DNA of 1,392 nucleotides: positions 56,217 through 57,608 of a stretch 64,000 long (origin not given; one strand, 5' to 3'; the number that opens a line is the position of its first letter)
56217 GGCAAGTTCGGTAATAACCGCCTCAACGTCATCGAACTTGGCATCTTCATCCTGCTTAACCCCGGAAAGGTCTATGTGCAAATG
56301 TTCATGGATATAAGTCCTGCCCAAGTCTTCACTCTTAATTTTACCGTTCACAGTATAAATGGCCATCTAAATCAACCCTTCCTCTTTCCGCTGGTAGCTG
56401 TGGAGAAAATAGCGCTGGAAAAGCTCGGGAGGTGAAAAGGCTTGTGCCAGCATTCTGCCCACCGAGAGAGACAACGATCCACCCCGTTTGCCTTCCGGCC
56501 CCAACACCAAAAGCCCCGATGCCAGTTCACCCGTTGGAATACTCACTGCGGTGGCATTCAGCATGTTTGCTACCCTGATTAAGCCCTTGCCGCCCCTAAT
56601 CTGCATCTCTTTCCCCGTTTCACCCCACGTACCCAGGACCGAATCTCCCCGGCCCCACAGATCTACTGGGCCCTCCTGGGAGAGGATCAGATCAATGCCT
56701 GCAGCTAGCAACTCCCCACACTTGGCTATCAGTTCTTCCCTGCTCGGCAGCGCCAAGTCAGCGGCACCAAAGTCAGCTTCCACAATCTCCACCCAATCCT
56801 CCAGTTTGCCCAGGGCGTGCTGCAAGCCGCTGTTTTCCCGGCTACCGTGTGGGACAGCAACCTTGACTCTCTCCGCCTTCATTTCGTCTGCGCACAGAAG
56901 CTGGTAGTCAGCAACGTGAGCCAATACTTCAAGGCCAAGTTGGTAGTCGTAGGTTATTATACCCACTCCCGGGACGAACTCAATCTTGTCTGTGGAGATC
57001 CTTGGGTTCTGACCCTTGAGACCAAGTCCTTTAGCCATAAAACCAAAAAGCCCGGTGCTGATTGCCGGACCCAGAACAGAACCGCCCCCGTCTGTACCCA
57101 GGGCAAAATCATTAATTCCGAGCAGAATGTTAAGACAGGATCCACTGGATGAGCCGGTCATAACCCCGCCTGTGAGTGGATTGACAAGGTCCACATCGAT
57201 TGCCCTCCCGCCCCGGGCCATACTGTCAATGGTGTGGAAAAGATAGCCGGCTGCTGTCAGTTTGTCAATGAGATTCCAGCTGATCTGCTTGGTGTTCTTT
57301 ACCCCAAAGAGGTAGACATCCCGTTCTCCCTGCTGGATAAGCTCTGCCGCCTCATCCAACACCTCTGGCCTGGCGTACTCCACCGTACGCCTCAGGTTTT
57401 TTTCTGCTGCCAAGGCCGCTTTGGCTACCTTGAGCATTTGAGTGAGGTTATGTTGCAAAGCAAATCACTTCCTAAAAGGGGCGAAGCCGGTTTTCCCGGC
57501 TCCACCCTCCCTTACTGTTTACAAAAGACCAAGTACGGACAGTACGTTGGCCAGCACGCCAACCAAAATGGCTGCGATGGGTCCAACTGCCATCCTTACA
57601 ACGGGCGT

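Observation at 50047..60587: Complete php-yhfSTUWXYZ-like cluster directly fused to pseudouridine catabolism genes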

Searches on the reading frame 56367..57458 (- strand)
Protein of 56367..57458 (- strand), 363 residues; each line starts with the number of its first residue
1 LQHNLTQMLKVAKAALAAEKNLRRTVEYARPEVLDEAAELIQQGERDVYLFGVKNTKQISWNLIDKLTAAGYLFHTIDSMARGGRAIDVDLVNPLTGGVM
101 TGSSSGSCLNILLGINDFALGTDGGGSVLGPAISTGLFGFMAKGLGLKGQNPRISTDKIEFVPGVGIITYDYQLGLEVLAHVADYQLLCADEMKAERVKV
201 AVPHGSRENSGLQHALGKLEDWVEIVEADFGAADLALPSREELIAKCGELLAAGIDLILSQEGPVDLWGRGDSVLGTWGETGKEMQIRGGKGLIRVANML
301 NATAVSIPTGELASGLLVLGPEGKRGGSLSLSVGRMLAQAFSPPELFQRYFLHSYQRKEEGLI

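Call 3: search_protein_families(library=pfam, proteins=[window:56367-57458:-])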
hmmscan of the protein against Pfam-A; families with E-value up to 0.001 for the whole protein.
window:56367-57458:- (363 aa): 1 family
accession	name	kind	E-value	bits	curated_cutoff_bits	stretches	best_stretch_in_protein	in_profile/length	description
PF01425.27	Amidase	-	1.1e-05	25.1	27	1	99-140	126-167/445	Amidase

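Call 4: search_protein_families(library=ncbifam, proteins=[window:56367-57458:-])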
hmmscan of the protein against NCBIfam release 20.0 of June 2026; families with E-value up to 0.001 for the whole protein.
window:56367-57458:- (363 aa): 10 families
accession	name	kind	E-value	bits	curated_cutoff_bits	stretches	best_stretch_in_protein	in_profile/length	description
NF006169.0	PRK08310.1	equivalog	1.3e-07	31.3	391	1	99-140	107-148/395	amidase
NF005460.0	PRK07056.1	subfamily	2.3e-06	26.8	447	1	99-141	158-200/457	amidase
TIGR00132.1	gatA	equivalog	2.5e-06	26.5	481.1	1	98-140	136-178/466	Asp-tRNA(Asn)/Glu-tRNA(Gln) amidotransferase subunit GatA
NF004815.0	PRK06169.1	equivalog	4.8e-06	25.4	506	1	101-142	157-198/471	amidase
NF004622.0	PRK05962.1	equivalog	6.4e-06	25.2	463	1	100-152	134-188/431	amidase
NF009119.0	PRK12470.1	equivalog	1e-05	24.8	498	1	97-157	148-202/462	amidase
NF004766.0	PRK06102.1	equivalog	1.1e-05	24.8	559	1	101-142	156-197/455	amidase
NF005565.0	PRK07235.1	subfamily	5.6e-05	22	545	1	93-141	160-209/506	amidase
NF006043.0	PRK08186.1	subfamily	0.0001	20.9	487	1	99-140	147-188/600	allophanate hydrolase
TIGR02713.1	allophanate_hyd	equivalog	0.0005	18.7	511.05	1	100-140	111-151/563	allophanate hydrolase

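Call 12: find_homologous_proteins(query=window:56367-57458:-)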
Query window:56367-57458:- (363 aa): 394 proteins with E <= 0.001 among 8000 candidates; the best 120 are listed.
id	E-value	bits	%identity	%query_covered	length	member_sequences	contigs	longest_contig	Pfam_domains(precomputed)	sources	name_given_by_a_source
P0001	1.1e-229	779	98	100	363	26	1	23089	PF01425.27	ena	-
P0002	3.4e-147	508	64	99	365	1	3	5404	-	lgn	-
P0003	3.0e-143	495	62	99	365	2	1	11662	-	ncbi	-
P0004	9.7e-143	494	62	99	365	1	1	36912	-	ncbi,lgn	-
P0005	1.6e-129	450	58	99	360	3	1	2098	PF01425.27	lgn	-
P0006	1.9e-129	450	56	100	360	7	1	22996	PF01425.27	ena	-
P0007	6.2e-123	428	54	100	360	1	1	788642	PF01425.27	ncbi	-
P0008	1.8e-121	424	53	100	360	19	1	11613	PF01425.27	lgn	-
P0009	3.6e-111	390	49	100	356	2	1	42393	PF01425.27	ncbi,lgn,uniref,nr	ncbi:hypothetical protein K8M07_11675 [Schnuerera sp. xch1]|uniref:amidase family protein n=1 Tax=Sc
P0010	9.9e-106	372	47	98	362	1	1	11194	PF01425.27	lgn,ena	-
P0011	1.5e-104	368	48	99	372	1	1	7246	PF01425.27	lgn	-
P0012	2.3e-104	367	50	99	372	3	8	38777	PF01425.27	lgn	-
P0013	2.8e-104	367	48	99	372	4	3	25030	PF01425.27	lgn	-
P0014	4.8e-104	366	49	99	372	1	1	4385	PF01425.27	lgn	-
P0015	5.0e-104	366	46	100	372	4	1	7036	PF01425.27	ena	-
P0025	1.1e-97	345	46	100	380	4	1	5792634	PF01425.27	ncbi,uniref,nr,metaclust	ncbi:amidase family protein [Geosporobacter ferrireducens]|uniref:Amidase domain-containing protein 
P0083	2.5e-73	265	40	96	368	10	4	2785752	PF01425.27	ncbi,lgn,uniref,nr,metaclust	ncbi:amidase [Thermoanaerobacterium thermosaccharolyticum]|uniref:Amidase n=2 Tax=Thermoanaerobacter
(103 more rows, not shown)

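Call 13: find_encoding_contigs(protein=P0083, flank=10000, max_places=3)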
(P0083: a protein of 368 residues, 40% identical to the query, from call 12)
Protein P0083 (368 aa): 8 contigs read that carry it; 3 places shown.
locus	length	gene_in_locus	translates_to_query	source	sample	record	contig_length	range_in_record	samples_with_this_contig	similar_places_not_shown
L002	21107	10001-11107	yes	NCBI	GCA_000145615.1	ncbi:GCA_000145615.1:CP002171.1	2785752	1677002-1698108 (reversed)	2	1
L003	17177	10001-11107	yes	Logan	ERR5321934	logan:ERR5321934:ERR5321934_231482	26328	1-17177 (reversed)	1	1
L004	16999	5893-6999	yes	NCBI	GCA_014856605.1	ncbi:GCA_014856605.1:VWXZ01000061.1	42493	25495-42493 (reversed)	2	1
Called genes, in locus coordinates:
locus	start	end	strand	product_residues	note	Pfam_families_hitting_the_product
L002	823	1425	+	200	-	PF12822:ECF_trnsprt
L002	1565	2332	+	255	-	PF02361:CbiQ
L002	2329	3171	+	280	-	PF02463:SMC_N (faint), PF00005:ABC_tran, PF13304:AAA_21 (faint)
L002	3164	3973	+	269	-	PF02463:SMC_N (weak), PF00005:ABC_tran, PF13304:AAA_21 (faint)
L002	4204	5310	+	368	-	PF08279:HTH_11 (faint), PF13412:HTH_24, PF00294:PfkB, PF08543:Phos_pyr_kin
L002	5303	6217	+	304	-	PF04227:Indigoidine_A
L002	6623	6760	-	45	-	-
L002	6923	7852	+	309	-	PF14502:HTH_41, PF14503:YhfZ_C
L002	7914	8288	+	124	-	PF00874:PRD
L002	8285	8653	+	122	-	PF10941:DUF2620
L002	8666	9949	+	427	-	PF10797:YhfT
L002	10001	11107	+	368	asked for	PF01425:Amidase (faint)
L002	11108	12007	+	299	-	PF02126:PTE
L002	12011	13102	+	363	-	PF00155:Aminotran_1_2, PF06838:Met_gamma_lyase (weak), PF01053:Cys_Met_Meta_PP, PF00266:Aminotran_5, PF22475:YhfS-like_C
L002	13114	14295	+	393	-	PF01168:Ala_racemase_N, PF21279:YhfX-like_C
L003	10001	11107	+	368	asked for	PF01425:Amidase (faint)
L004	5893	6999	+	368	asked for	PF01425:Amidase (faint)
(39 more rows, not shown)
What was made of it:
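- A psuK-psuG pair with an ECF transporter lies directly upstream of yhfZ in Thermoanaerobacterium (call 13).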

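Call 14: find_encoding_contigs(protein=P0025, flank=10000, max_places=2)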
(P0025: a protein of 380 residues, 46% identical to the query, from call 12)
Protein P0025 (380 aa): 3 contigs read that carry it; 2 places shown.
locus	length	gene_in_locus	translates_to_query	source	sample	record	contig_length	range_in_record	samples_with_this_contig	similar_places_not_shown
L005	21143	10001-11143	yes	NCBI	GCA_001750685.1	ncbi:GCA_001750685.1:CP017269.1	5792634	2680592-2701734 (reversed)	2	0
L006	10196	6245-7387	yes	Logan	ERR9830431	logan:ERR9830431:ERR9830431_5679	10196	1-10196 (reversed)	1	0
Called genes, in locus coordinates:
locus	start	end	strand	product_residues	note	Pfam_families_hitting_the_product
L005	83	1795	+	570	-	PF02203:TarH, PF12729:4HB_MCP_1, PF00672:HAMP (weak), PF00015:MCPsignal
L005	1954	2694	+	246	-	PF05887:Trypan_PARP (faint), PF00188:CAP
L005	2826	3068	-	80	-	PF11823:Se_S_carrier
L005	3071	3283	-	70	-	PF01206:TusA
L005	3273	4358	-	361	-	PF04143:Sulf_transp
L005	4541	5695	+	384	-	PF00266:Aminotran_5, PF00155:Aminotran_1_2, PF01041:DegT_DnrJ_EryC1, PF01212:Beta_elim_lyase, PF01053:Cys_Met_Meta_PP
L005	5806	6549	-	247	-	PF04402:SIMPL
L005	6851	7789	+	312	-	PF14502:HTH_41, PF14503:YhfZ_C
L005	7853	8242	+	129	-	PF00874:PRD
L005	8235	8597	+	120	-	PF10941:DUF2620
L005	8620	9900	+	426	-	PF10797:YhfT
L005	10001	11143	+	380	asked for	PF01425:Amidase (weak)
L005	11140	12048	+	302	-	PF02126:PTE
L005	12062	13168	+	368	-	PF06838:Met_gamma_lyase, PF00155:Aminotran_1_2 (faint), PF01053:Cys_Met_Meta_PP (weak), PF00266:Aminotran_5, PF22475:YhfS-like_C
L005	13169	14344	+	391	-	PF01168:Ala_racemase_N, PF21279:YhfX-like_C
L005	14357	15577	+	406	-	PF01676:Metalloenzyme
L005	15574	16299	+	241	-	PF01182:Glucosamine_iso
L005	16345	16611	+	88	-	PF00381:PTS-HPr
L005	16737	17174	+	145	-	PF00383:dCMP_cyt_deam_1, PF14437:MafB19-deam, PF14439:Bd3614-deam (faint)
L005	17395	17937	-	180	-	PF00583:Acetyltransf_1, PF13673:Acetyltransf_10 (faint), PF13508:Acetyltransf_7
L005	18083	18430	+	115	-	PF01638:HxlR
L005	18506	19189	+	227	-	PF02698:DUF218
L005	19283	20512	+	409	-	PF05977:MFS_3, PF07690:MFS_1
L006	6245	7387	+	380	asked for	PF01425:Amidase (weak)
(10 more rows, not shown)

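Call 19: find_encoding_contigs(protein=P0001, flank=10000, max_places=2)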
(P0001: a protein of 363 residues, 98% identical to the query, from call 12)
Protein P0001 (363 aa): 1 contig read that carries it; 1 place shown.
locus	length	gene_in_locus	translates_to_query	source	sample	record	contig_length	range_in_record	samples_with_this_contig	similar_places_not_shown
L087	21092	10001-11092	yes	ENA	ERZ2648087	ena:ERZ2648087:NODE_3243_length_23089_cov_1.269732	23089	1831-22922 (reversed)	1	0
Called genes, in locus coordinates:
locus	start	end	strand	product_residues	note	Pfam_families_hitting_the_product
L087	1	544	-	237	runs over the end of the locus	?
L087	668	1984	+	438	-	PF00149:Metallophos, PF12850:Metallophos_2 (faint)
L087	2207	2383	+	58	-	-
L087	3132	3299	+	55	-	-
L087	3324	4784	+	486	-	-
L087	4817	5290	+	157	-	-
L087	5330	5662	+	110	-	-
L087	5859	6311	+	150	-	PF02872:5_nucleotid_C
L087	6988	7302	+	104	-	PF14502:HTH_41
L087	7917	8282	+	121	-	PF00874:PRD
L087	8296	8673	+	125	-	PF10941:DUF2620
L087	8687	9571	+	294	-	PF10797:YhfT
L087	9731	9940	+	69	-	PF10797:YhfT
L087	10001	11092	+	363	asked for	PF01425:Amidase (weak)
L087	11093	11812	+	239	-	PF02126:PTE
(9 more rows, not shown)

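Call 20: find_encoding_contigs(protein=P0004, flank=10000, max_places=2)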
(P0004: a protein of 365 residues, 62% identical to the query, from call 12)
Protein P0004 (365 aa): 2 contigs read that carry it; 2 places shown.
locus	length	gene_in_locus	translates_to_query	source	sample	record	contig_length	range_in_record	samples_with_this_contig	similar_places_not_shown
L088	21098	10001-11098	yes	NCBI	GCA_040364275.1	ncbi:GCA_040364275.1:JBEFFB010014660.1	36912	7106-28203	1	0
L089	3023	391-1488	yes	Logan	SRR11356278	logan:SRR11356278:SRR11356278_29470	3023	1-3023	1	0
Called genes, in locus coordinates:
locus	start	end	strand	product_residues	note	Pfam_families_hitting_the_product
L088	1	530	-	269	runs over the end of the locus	PF07833:Cu_amine_oxidN1, PF14343:PrcB_C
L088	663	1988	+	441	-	PF00149:Metallophos, PF12850:Metallophos_2 (faint)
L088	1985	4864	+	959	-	-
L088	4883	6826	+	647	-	PF00149:Metallophos, PF09587:PGA_cap (faint), PF02872:5_nucleotid_C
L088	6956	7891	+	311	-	PF14502:HTH_41, PF14503:YhfZ_C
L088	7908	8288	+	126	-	PF00874:PRD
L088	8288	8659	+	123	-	PF10941:DUF2620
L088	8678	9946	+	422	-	PF10797:YhfT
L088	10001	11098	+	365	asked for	-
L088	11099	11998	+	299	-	PF02126:PTE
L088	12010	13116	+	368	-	PF22475:YhfS-like_C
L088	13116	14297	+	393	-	PF01168:Ala_racemase_N, PF21279:YhfX-like_C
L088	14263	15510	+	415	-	PF01676:Metalloenzyme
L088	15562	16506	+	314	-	PF04227:Indigoidine_A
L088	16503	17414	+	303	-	PF00294:PfkB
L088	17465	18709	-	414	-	PF06245:DUF1015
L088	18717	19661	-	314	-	PF00389:2-Hacid_dh, PF02826:2-Hacid_dh_C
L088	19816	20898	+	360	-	PF00266:Aminotran_5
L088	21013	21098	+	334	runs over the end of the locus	PF01869:BcrAD_BadFG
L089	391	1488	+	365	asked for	-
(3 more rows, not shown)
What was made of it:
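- psuG and a ribokinase-like kinase are in the same operon, and the arrangement is conserved in L088 (call 20).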

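Call 22: search_solved_structures(query=window:56367-57458:-, max_evalue=1, show_alignments=2)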
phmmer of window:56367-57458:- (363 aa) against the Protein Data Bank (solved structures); distinct sequences matched with E-value up to 1: 28.
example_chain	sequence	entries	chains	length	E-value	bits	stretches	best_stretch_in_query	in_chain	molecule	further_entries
4n0h_A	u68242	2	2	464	0.00012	24.5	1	85-142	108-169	Glutamyl-tRNA(Gln) amidotransferase subunit A, mitochondrial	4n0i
2dc0_A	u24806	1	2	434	0.013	17.7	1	101-143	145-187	probable amidase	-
6dhv_A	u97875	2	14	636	0.014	17.6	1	101-140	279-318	Fatty acid amide hydrolase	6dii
8eww_A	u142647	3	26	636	0.035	16.3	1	101-140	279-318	Fatty acid amide hydrolase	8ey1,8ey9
2df4_A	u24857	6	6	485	0.037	16.2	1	90-140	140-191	Glutamyl-tRNA(Gln) amidotransferase subunit A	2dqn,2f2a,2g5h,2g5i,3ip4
1ock_A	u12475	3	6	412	0.044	16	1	92-137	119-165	MALONAMIDASE E2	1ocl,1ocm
1obk_A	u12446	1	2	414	0.045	16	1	92-137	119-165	MALONAMIDASE E2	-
1o9n_A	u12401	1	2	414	0.045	16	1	92-137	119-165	MALONAMIDASE E2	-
4yj6_A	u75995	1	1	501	0.045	16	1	101-142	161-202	Aryl acylamidase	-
1obl_A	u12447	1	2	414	0.11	14.7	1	92-137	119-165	MALONAMIDASE E2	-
1o9o_A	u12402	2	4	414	0.11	14.7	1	92-137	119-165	MALONAMIDASE E2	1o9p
4yji_A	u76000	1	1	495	0.11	14.7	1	101-142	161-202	Aryl acylamidase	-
3kfu_E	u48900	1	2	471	0.12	14.6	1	99-140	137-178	Glutamyl-tRNA(Gln) amidotransferase subunit A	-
1obi_A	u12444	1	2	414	0.17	14.1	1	92-137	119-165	MALONAMIDASE E2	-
5ac3_A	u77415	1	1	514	0.19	13.9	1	100-148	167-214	PEPTIDE AMIDASE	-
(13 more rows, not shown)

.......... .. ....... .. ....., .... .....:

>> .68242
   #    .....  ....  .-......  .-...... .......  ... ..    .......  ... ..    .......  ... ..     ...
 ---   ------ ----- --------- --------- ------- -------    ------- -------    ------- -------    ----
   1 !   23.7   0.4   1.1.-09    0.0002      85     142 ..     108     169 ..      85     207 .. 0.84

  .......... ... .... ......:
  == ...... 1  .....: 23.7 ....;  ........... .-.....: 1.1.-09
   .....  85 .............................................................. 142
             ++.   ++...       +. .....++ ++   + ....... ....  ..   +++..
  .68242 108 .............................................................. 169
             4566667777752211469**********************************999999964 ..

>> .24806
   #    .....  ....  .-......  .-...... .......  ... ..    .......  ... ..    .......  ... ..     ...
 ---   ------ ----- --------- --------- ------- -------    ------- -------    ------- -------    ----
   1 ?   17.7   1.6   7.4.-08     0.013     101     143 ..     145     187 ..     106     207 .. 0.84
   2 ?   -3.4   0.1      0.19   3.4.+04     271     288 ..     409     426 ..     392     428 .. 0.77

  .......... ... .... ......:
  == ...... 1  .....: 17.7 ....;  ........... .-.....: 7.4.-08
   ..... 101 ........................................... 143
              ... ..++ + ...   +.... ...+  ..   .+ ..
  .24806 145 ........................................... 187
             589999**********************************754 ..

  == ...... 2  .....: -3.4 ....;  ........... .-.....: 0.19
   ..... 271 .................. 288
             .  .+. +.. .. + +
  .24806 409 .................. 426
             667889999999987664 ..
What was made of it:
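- On Amidase-signature (AS) family: S103/S104 and S127 align to GGSS and GGS of solved amidases (call 22).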

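Call 50: predict_structure(alignment_id=A3)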
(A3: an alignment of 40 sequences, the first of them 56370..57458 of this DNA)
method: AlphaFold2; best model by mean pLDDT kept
length: 363 residues; sequences in the alignment: 40
mean_pLDDT: 92.6   pTM: 0.92
mean pLDDT of the five models: 92.6, 92.2, 91.6, 90.4, 90.3
residues with pLDDT >= 90: 281; 70-90: 70; 50-70: 12; < 50: 0
segments of 3 or more residues with pLDDT < 50: none
pLDDT, mean of each block of 10 residues (from residue 1): 94 98 97 97 93 97 98 97 73 90 93 98 88 96 96 89 97 98 97 97 91 96 94 70 93 97 88 79 86 91 96 96 98 97 94 91 71
secondary structure, 60 per line:
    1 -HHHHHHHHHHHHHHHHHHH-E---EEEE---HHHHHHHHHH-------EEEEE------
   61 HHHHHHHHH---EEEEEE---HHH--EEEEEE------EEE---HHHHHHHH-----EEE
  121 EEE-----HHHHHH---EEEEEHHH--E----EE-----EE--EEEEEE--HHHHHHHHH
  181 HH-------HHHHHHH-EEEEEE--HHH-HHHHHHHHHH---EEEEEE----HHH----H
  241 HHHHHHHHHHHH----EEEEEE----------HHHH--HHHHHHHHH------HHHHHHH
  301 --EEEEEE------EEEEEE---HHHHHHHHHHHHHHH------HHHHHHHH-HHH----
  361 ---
elements in order: H2-20 E26-29 H33-42 E50-54 H61-69 E73-78 E87-92 E99-101 H105-112 E118-123 H129-134 E138-142 E164-169 H172-182 H190-196 E198-203 H210-219 E223-228 H240-252 E257-262 H273-276 H279-287 H294-300 E303-308 E315-320 H324-338 H345-352
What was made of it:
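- On Amidase-signature (AS) family: AF2 pLDDT 92.6 (call 50).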
